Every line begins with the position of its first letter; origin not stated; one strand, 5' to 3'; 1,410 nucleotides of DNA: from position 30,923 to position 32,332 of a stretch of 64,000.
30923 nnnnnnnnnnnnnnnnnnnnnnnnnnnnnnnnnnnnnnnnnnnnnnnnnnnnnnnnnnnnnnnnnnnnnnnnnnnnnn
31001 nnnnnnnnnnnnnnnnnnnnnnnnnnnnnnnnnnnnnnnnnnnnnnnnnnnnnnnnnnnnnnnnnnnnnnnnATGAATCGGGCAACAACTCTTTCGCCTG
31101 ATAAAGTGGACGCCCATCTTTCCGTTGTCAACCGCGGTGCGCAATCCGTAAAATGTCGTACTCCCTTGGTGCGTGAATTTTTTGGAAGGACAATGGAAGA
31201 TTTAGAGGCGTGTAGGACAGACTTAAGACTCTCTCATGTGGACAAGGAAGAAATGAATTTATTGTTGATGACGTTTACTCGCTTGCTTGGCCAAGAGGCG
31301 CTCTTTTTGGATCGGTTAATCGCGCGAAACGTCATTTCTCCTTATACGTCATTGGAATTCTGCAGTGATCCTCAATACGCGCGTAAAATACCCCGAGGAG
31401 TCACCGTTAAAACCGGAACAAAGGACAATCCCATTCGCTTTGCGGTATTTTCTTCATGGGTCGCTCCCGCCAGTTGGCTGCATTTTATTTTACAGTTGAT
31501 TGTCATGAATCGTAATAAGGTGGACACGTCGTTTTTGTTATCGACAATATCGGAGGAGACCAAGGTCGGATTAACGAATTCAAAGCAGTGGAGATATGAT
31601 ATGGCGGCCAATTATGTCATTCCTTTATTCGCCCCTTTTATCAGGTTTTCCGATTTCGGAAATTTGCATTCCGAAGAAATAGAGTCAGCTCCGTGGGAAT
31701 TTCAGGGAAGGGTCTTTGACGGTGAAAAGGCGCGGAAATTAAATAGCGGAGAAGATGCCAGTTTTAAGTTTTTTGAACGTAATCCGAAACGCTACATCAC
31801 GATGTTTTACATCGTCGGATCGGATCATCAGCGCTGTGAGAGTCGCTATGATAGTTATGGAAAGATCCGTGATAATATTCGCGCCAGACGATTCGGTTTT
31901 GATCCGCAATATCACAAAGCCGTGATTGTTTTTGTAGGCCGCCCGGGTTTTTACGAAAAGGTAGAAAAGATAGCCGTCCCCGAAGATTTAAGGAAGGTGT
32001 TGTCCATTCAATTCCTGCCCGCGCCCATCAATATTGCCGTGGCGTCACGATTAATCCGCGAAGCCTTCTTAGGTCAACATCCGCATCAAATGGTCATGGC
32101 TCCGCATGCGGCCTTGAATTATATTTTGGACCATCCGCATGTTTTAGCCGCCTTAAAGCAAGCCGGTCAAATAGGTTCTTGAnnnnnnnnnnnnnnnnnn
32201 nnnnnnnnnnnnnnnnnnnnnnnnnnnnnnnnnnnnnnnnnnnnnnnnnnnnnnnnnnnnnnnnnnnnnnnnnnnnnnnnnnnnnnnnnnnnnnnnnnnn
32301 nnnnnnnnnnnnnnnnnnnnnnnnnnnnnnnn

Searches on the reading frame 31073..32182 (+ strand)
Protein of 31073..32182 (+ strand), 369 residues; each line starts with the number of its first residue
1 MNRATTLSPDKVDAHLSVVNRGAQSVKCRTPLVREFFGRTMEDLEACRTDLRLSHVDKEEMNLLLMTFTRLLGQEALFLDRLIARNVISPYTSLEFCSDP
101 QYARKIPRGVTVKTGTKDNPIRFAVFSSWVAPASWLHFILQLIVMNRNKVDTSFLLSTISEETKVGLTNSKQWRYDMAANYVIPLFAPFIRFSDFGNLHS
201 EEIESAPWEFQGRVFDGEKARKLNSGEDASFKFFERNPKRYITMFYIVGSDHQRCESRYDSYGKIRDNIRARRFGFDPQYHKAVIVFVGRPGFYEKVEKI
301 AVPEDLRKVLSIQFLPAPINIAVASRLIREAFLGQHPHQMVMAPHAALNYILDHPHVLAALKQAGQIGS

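Call 4: search_protein_families(library=pfam, proteins=[window:31073-32179:+], max_evalue=1)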
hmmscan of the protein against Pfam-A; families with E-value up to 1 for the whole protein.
window:31073-32179:+ (369 aa): 1 family
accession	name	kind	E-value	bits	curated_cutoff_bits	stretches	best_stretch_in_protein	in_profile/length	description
PF08857.17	ParBc_2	-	0.11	13.1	23.6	1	329-365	35-70/158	Putative ParB-like nuclease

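Call 5: search_protein_families(library=ncbifam, proteins=[window:31073-32179:+], max_evalue=1)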
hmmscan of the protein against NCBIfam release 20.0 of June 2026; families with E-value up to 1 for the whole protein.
window:31073-32179:+ (369 aa): 0 families

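Call 6: search_protein_families(library=padloc, proteins=[window:31073-32179:+], max_evalue=1)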
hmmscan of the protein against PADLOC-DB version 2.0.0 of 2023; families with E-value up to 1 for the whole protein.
window:31073-32179:+ (369 aa): 0 families

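Call 7: search_protein_families(library=phrogs, proteins=[window:31073-32179:+], max_evalue=1)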
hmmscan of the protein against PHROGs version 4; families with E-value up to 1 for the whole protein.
window:31073-32179:+ (369 aa): 0 families

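Call 8: search_solved_structures(query=window:31073-32179:+, max_evalue=10)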
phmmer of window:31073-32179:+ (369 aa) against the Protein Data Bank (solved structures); distinct sequences matched with E-value up to 10: 7.
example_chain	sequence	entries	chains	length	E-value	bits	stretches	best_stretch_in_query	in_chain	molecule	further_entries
4v8m_Ba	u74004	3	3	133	0.59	12.2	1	63-121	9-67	60S RIBOSOMAL PROTEIN L27, PUTATIVE | 60S ribosomal protein L27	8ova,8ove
7a59_A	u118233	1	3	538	0.82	11.7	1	219-261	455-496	Envelopment polyprotein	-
7a5a_A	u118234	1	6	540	0.9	11.6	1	219-260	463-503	Envelopment polyprotein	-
9b8j_D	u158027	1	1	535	0.91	11.6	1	219-260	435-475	Glycoprotein C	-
7l7r_G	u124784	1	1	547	0.92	11.6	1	219-260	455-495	Glycoprotein C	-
7fgf_A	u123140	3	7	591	1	11.4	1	219-260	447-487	Glycoprotein C | Glycoprotein C,CCHFV envelope protein Gc fusion loops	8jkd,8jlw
8jlx_A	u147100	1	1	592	1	11.4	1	219-260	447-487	Glycoprotein C,CCHFV Gc fusion loops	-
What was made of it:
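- Tried and rejected: C alone returned nothing (call 8).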

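Call 9: find_homologous_proteins(query=window:31073-32179:+, max_evalue=0.01)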
Query window:31073-32179:+ (369 aa): 1 proteins with E <= 0.01 among 2253 candidates.
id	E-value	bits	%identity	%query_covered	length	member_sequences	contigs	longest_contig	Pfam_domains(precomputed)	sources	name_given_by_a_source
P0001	8.9e-249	842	100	100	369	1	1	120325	-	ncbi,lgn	-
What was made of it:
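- Tried and rejected: Word-indexed search of C. In 5.8 billion proteins it found only itself (call 9).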

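Call 10: find_encoding_contigs(protein=window:31073-32182:+, flank=10000, max_places=6)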
Protein window:31073-32182:+ (369 aa): 1 contig read that carries it; 1 place shown.
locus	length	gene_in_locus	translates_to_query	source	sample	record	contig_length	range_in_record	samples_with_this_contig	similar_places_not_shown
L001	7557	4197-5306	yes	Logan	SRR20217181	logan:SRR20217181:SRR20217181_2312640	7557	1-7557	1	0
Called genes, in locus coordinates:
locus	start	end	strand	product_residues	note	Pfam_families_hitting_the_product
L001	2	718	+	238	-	?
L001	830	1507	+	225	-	PF00072:Response_reg, PF00486:Trans_reg_C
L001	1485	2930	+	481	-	PF00672:HAMP (weak), PF00512:HisKA, PF02518:HATPase_c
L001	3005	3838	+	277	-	-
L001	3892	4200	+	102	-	-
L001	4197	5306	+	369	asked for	-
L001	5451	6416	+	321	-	PF00365:PFK, PF01513:NAD_kinase (weak)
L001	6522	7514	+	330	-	PF07991:KARI_N, PF01450:KARI_C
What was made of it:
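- The same gene order is present in a separately assembled Logan contig, so it is not a binning chimera (call 10).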

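Call 26: search_protein_representatives(protein=window:31073-32179:+)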
Query: 369 residues. Proteins with E-value up to 0.001 (for the whole library): 39; up to 1e-10: 7; up to 1e-30: 2. The best 39 are listed.
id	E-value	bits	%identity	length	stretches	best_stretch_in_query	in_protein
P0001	2.8e-249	842.2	100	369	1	1-369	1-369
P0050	6.0e-65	235.9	33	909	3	115-365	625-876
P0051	3.5e-29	118.2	36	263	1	111-347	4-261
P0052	2.1e-23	99.2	28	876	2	35-365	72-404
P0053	5.6e-15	71.5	38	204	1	151-322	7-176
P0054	1.1e-13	67.3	41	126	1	189-292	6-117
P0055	2.1e-12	63.1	45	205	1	223-296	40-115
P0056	1.6e-09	53.6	28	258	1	115-291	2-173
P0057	9.4e-08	47.8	34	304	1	116-338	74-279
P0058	1.0e-07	47.7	33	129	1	84-203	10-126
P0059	1.1e-07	47.5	30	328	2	224-352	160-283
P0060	2.9e-07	46.1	31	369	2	225-295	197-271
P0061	3.5e-07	45.9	29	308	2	225-350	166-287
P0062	7.1e-07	44.9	30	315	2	225-351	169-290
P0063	1.5e-06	43.8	31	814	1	115-290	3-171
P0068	4.0e-06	42.4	34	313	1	223-364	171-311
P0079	8.2e-05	38.1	29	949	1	121-303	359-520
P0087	8.1e-04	34.8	34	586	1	225-366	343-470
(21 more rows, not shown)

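Call 27: search_protein_families(library=pfam, proteins=[P0050, P0051, P0052, P0057, P0059, P0060, P0063, P0068, P0079, P0087], max_evalue=0.01)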
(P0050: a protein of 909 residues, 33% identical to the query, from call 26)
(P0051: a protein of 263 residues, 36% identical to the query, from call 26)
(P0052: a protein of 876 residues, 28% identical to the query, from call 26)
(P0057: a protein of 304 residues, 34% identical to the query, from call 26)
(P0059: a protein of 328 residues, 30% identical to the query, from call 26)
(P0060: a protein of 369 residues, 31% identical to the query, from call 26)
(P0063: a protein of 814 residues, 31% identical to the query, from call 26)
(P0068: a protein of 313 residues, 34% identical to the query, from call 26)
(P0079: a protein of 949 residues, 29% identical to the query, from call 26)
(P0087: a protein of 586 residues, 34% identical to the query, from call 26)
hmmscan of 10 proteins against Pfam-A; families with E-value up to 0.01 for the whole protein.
P0050 (909 aa): 3 families
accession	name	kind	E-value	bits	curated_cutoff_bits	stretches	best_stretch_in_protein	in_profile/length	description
PF19083.5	DUF5774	-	0.0033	18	25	0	756-814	10-66/123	Family of unknown function (DUF5774)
PF18882.5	DUF5647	-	0.0045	17.2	27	0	849-872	5-27/79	Family of unknown function (DUF5647)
PF00237.24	Ribosomal_L22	-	0.0047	17.5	28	0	320-372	28-83/104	Ribosomal protein L22p/L17e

P0051 (263 aa): 0 families

P0052 (876 aa): 0 families

P0057 (304 aa): 1 family
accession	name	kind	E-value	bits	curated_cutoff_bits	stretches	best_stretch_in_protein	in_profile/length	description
PF01467.32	CTP_transf_like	-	7.8e-06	26.6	21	1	91-272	7-132/133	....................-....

P0059 (328 aa): 1 family
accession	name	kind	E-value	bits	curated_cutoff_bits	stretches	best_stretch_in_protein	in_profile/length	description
PF01467.32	CTP_transf_like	-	0.0083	16.8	21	0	92-259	7-131/133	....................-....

P0060 (369 aa): 0 families

P0063 (814 aa): 0 families

P0068 (313 aa): 1 family
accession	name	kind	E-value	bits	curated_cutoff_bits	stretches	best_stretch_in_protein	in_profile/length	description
PF01467.32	CTP_transf_like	-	0.00011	22.9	21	1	105-202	7-91/133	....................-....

P0079 (949 aa): 2 families
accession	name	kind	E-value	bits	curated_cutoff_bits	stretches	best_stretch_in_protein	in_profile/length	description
PF02585.22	PIG-L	-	7.9e-12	46.2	28.2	1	702-862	1-128/129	GlcNAc-PI de-N-acetylase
PF08956.15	DUF1869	-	0.0046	17.3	21.3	0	730-782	5-57/59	Domain of unknown function (DUF1869)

P0087 (586 aa): 1 family
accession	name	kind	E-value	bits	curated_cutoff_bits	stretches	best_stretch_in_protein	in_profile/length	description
PF01066.26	CDP-OH_P_transf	-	3.1e-13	50.8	22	1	501-577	3-78/152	CDP-alcohol phosphatidyltransferase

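Call 33: search_solved_structures(query=A2, max_evalue=1, show_alignments=2)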
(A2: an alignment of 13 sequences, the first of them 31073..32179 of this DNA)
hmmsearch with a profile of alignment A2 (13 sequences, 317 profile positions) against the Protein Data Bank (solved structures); distinct sequences matched with E-value up to 1: 24.
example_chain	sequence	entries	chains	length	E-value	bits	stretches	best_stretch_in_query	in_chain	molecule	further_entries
1kam_A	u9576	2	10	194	1.8e-08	37.4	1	77-140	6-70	NICOTINATE-NUCLEOTIDE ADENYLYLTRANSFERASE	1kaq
4ymi_A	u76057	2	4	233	3.3e-07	33.2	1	72-138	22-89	Probable nicotinate-nucleotide adenylyltransferase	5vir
5db4_A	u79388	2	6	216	3.8e-07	33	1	73-138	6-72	Nicotinate-nucleotide adenylyltransferase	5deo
8aih_A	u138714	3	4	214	5.6e-06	29.2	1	75-140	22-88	Probable nicotinate-nucleotide adenylyltransferase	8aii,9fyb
4s1o_A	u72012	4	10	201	4.6e-05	26.1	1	79-137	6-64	Probable nicotinate-nucleotide adenylyltransferase | Nicotinate-nucleotide adenylyltransferase | nicotinate mononucleotide adenylyltransferase NadD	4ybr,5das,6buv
4rpi_A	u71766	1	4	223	6.7e-05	25.6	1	79-137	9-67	nicotinate-nucleotide adenylyltransferase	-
4x0e_A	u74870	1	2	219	7.6e-05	25.4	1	79-137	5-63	Probable nicotinate-nucleotide adenylyltransferase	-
2h29_A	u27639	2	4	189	0.00024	23.8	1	79-141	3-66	Probable nicotinate-nucleotide adenylyltransferase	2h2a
1yul_A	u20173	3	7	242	0.00049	22.8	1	76-140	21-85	Probable nicotinate-nucleotide adenylyltransferase | 'Probable nicotinate-nucleotide adenylyltransferase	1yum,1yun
3dv2_A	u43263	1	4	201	0.00077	22.1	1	79-138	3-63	Nicotinate (Nicotinamide) nucleotide adenylyltransferase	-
3hfj_A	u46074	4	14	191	0.00089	21.9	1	79-138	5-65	Nicotinate (Nicotinamide) nucleotide adenylyltransferase | nicotinate-nucleotide adenylyltransferase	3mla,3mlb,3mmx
2qtm_A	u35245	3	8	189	0.001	21.7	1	79-138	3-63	Nicotinate (Nicotinamide) nucleotide adenylyltransferase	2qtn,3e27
2qtr_A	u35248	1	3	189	0.001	21.7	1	79-138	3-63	Probable nicotinate-nucleotide adenylyltransferase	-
1kku_A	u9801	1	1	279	0.051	16.1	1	247-313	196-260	NICOTINAMIDE MONONUCLEOTIDE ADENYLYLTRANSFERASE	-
1kqn_A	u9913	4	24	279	0.086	15.4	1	247-313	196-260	NICOTINAMIDE MONONUCLEOTIDE ADENYLYL TRANSFERASE | Nicotinamide/nicotinic acid mononucleotide adenylyltransferase 1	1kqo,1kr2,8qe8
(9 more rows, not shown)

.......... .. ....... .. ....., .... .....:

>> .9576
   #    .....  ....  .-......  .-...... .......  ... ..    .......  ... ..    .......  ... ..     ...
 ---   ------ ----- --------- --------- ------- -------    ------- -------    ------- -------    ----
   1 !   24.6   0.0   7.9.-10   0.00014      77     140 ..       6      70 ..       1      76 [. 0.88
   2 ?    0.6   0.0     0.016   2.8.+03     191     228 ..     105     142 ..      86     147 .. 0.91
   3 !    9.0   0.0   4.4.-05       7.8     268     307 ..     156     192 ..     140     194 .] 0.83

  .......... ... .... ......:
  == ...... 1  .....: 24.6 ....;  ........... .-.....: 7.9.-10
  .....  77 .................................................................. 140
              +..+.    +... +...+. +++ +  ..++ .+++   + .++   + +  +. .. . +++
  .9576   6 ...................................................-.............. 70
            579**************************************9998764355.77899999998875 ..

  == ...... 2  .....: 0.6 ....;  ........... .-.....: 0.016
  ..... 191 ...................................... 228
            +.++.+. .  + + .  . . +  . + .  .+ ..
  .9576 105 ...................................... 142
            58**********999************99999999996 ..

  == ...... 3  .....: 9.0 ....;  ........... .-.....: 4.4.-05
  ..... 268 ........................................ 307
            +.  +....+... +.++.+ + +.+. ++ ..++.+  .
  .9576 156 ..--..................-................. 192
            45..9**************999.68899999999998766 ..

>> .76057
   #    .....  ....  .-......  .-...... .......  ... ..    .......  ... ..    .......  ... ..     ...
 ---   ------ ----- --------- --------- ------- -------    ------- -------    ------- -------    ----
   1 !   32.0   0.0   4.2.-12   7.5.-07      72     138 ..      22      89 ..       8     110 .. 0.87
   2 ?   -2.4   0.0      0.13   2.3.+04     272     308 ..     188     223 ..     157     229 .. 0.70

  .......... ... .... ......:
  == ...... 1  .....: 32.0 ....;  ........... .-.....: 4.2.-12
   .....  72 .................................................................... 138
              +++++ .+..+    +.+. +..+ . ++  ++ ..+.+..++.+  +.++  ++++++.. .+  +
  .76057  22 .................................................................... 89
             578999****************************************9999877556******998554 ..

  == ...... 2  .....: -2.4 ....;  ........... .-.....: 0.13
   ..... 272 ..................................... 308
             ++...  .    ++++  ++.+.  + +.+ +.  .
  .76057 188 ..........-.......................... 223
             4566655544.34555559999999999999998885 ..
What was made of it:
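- Closest known: NadD / NMNAT. Same: The family profile matches NadD structures at E = 1.8e-8 (call 33).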

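Call 35: find_homologous_proteins(query=A2, max_evalue=0.001)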
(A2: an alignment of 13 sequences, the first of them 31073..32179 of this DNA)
Query A2 (13 sequences) (369 aa, profile of the alignment): 23 proteins with E <= 0.001 among 8000 candidates.
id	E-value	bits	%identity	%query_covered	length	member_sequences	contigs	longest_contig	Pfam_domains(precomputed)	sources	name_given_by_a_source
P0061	3.5e-98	347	24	75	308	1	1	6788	-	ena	-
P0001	8.9e-97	342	100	100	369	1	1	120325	-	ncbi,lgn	-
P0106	1.7e-84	302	23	85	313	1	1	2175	PF01467.33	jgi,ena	-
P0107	1.1e-80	289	25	75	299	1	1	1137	-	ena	-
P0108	1.1e-80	289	25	57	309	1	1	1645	-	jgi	jgi:nicotinic acid mononucleotide adenylyltransferase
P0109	5.4e-79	284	24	67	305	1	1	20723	-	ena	-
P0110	1.0e-78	283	26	57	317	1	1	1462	-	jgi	-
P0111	2.5e-77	278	24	57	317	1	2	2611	-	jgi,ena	-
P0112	4.6e-77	278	23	63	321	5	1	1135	-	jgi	jgi:hypothetical protein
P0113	1.2e-76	276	22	75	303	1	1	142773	-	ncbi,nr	ncbi:MAG: hypothetical protein HQL14_03710 [Candidatus Omnitrophica bacterium]|nr:hypothetical prote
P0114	2.1e-74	269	25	80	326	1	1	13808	-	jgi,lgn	jgi:hypothetical protein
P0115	3.0e-74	268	24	68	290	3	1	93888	-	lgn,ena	-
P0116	2.0e-66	243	23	57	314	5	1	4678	-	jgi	jgi:nicotinic acid mononucleotide adenylyltransferase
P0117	7.5e-64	234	21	76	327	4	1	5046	-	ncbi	-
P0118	2.5e-59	219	24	63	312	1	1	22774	-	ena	-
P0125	3.0e-26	111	-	-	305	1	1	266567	-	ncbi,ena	-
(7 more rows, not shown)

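Call 36: find_encoding_contigs(protein=P0113, flank=5000, max_places=2)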
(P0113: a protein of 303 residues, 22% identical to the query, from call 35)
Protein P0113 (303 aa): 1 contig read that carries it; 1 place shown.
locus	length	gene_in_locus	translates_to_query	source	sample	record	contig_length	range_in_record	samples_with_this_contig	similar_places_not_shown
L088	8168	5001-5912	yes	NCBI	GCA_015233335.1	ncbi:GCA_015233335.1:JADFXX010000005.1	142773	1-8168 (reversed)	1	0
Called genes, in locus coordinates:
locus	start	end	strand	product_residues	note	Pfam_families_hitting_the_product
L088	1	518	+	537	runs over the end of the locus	-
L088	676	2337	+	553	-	-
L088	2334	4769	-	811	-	-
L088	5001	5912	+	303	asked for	-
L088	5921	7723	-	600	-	-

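Call 37: find_encoding_contigs(protein=P0115, flank=5000, max_places=2)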
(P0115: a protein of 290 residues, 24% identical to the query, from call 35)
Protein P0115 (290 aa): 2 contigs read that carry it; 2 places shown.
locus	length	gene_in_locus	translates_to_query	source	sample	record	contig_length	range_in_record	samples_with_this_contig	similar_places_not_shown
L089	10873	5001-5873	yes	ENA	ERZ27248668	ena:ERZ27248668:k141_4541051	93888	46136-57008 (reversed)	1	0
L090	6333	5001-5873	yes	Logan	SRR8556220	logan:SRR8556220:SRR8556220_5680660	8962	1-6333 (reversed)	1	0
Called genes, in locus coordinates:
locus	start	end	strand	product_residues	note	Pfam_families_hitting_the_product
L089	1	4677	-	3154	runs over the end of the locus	PF25973:BSH_CzcB (faint), PF02321:OEP (faint), PF25917:BSH_RND (faint)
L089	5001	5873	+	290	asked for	-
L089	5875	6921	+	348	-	PF00437:T2SSE, PF25199:nSTAND_NTPase5 (weak), PF13604:AAA_30 (weak), PF13401:AAA_22 (faint)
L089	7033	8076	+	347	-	PF00437:T2SSE, PF25199:nSTAND_NTPase5 (weak)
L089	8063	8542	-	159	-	-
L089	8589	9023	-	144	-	-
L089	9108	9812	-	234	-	PF00072:Response_reg, PF00486:Trans_reg_C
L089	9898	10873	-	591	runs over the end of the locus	PF00672:HAMP, PF00512:HisKA, PF02518:HATPase_c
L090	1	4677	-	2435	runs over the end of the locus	?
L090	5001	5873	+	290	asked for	-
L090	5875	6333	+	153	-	?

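Call 38: find_encoding_contigs(protein=P0109, flank=5000, max_places=2)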
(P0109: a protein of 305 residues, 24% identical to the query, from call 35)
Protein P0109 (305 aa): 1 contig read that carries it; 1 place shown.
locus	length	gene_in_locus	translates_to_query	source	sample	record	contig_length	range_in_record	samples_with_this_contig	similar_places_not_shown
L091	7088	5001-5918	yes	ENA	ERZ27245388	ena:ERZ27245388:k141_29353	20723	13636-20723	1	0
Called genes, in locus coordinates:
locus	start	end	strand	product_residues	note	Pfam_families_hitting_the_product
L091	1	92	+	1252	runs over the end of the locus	PF02574:S-methyl_trans, PF00809:Pterin_bind, PF02607:B12-binding_2, PF02310:B12-binding, PF02965:Met_synt_B12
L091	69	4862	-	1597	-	-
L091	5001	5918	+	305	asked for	-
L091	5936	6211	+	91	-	-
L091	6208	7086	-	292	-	?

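Call 50: predict_structure(alignment_id=A3)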
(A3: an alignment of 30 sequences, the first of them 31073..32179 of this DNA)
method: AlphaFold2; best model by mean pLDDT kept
length: 369 residues; sequences in the alignment: 30
mean_pLDDT: 84.3   pTM: 0.87
mean pLDDT of the five models: 84.3, 84.3, 84.0, 83.7, 82.8
residues with pLDDT >= 90: 208; 70-90: 80; 50-70: 61; < 50: 20
segments of 3 or more residues with pLDDT < 50: 1-6, 204-216
pLDDT, mean of each block of 10 residues (from residue 1): 49 65 78 96 93 72 91 96 97 93 91 95 95 93 98 90 61 91 97 82 48 49 86 96 96 71 90 94 94 63 76 90 87 91 96 92 76
secondary structure, 60 per line:
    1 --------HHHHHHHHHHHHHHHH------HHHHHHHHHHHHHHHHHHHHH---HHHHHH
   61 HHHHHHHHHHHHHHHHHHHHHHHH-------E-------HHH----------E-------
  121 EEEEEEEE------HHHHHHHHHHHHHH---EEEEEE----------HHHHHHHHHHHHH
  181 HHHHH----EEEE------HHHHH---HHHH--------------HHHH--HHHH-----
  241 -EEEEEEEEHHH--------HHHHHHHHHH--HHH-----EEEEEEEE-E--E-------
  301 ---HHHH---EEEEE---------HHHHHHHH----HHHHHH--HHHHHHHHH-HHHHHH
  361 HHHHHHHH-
elements in order: H9-24 H31-51 H55-84 E121-128 H135-148 E152-157 H168-185 E190-193 H200-204 H208-211 H226-229 H232-235 E242-249 H261-270 E281-288 H304-307 E311-315 H325-332 H337-342 H345-353 H355-368
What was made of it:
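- On NadD/NMNAT nucleotidyltransferases (gene C): AF2 model pLDDT 84.3, pTM 0.87 (call 50).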
